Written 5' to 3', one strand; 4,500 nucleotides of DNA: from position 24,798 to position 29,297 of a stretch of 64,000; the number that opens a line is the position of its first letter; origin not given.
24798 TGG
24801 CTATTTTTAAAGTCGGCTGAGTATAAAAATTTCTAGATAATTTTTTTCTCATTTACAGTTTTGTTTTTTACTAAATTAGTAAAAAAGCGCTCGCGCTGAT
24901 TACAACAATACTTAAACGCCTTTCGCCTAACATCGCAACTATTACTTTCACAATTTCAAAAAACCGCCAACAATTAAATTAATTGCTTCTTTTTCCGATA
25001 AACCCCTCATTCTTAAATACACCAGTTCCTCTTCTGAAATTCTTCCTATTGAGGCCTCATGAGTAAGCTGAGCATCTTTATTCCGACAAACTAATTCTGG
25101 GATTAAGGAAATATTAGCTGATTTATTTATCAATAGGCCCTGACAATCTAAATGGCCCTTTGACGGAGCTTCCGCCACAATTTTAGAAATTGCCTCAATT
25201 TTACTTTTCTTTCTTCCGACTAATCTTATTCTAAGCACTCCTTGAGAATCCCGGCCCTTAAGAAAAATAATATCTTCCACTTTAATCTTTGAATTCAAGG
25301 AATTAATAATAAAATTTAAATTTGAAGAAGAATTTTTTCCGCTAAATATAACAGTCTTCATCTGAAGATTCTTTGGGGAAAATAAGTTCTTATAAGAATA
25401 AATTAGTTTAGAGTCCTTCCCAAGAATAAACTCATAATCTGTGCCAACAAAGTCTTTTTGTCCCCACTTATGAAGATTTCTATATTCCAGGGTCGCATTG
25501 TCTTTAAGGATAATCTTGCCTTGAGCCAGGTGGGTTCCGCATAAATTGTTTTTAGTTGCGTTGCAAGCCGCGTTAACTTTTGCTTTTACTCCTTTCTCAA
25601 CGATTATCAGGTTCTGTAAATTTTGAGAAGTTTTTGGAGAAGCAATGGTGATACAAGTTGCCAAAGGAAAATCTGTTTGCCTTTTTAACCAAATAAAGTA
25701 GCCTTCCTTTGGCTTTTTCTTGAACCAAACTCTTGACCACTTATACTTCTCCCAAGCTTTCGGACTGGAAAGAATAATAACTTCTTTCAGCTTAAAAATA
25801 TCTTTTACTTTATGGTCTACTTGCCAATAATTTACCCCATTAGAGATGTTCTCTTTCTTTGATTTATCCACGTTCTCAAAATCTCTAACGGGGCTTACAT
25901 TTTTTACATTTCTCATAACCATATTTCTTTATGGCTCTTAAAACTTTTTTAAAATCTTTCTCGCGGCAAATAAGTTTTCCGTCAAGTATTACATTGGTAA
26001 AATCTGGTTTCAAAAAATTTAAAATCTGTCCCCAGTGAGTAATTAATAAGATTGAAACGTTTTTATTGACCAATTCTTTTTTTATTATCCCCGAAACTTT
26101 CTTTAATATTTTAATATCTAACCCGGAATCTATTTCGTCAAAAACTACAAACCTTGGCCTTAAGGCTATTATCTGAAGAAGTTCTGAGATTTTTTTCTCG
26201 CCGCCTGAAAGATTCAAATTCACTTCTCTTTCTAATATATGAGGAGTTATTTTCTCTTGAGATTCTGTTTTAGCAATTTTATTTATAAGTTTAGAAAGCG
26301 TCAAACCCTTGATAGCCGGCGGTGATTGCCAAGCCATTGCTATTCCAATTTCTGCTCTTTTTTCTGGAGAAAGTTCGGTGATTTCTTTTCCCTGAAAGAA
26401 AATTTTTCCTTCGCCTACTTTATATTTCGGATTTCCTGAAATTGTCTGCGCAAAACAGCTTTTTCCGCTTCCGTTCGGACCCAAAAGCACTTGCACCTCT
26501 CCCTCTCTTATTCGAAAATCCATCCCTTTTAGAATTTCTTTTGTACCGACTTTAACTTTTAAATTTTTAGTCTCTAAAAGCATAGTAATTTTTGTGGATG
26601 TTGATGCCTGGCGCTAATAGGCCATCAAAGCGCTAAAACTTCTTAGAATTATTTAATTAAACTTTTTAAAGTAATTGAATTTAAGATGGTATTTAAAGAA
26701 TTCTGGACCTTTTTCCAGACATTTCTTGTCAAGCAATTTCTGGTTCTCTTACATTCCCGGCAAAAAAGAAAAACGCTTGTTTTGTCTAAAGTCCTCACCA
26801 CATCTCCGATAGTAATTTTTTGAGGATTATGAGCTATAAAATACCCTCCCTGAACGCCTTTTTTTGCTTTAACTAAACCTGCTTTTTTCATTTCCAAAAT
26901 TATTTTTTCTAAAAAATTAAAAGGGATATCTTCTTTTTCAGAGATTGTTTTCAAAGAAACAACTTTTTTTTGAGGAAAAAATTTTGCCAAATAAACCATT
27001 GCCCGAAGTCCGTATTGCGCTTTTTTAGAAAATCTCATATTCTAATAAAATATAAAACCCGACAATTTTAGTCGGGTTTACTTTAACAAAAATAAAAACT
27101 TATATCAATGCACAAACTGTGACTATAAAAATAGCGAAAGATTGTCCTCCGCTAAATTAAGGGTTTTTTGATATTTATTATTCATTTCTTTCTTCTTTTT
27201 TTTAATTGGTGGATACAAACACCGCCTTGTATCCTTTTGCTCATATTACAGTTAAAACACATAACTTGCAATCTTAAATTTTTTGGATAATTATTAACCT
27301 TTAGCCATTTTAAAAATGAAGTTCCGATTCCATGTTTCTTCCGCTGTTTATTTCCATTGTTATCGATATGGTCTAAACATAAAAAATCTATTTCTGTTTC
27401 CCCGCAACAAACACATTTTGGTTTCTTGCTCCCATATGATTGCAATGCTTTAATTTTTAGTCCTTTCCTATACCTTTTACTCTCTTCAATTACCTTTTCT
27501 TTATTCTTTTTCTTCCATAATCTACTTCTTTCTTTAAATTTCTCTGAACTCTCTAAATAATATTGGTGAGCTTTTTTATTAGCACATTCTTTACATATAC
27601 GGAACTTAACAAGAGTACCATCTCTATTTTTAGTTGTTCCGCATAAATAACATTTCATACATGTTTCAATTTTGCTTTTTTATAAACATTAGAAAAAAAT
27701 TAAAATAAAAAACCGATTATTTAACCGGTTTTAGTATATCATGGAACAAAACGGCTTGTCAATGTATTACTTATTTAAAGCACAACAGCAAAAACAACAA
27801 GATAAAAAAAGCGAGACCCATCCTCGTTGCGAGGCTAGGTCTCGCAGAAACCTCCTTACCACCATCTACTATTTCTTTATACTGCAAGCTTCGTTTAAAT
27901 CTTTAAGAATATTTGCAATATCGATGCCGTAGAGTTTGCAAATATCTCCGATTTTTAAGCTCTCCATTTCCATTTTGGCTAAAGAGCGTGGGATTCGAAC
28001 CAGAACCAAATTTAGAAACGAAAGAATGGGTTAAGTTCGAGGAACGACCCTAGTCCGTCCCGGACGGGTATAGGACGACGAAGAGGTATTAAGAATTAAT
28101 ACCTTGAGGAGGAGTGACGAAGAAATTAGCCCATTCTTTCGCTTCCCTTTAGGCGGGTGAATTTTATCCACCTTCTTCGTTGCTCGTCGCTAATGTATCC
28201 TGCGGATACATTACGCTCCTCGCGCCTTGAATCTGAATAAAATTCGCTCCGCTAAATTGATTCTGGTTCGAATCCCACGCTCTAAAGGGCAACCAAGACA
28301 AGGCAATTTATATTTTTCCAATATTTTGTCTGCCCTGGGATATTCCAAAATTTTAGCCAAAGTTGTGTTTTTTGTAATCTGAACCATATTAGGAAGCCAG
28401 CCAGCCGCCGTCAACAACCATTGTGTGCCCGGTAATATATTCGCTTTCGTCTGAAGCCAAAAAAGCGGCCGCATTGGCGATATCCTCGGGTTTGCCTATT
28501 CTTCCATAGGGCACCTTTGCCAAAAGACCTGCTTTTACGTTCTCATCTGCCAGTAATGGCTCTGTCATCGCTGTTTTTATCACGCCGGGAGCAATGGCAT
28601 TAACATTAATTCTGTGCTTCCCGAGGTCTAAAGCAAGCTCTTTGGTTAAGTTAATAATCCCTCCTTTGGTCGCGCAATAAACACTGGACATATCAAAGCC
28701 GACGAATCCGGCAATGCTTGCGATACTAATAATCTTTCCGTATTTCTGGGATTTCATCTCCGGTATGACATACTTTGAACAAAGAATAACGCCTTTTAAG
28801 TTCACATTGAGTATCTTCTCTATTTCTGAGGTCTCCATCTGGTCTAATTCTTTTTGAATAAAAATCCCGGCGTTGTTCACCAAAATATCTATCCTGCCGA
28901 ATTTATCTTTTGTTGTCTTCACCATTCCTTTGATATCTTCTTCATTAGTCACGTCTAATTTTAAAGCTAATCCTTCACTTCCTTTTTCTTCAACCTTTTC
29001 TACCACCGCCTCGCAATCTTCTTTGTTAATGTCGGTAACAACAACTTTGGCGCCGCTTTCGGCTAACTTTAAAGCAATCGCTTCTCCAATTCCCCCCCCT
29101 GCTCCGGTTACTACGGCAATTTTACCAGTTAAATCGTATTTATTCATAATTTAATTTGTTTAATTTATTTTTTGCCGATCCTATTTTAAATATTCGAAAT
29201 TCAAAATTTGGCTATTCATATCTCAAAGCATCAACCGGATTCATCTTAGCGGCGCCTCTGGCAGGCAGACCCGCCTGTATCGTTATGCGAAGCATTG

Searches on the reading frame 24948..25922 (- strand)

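Call 66: search_protein_families(library=pfam, proteins=[window:24948-25922:-], max_evalue=0.00001)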
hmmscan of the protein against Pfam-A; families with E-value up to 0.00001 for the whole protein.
window:24948-25922:- (324 aa): 1 family
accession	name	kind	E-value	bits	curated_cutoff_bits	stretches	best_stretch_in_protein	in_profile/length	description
PF01458.23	SUFBD_core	-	2.3e-29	102.9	27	1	94-321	4-232/232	SUF system FeS cluster assembly, SufBD core domain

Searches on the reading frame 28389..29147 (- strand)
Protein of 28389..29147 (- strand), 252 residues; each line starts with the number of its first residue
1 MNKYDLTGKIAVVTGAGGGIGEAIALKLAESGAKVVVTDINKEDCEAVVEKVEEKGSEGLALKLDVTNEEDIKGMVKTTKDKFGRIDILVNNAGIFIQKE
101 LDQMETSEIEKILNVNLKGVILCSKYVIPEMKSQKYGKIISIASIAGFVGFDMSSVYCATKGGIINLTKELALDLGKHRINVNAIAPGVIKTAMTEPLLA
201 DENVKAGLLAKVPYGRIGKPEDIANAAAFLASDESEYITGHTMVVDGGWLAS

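Call 66: search_protein_families(library=pfam, proteins=[window:28389-29147:-], max_evalue=0.00001)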
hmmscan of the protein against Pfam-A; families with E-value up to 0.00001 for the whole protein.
window:28389-29147:- (252 aa): 5 families
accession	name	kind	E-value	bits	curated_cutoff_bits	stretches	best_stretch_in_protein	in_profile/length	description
PF13561.12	adh_short_C2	-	1e-72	245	27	1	15-249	1-235/236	Enoyl-(Acyl carrier protein) reductase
PF00106.31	adh_short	-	3.4e-64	216.3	26.6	1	9-202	1-194/195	short chain dehydrogenase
PF08659.16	KR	-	1.4e-16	61.3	22.6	1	12-160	4-152/180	KR domain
PF23441.1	SDR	-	5e-08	33.1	27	1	61-249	65-255/258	SDR-like rossmann domain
PF03435.24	Sacchrp_dh_NADP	-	2.3e-06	28.4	25.1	1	12-96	2-79/129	Saccharopine dehydrogenase NADP binding domain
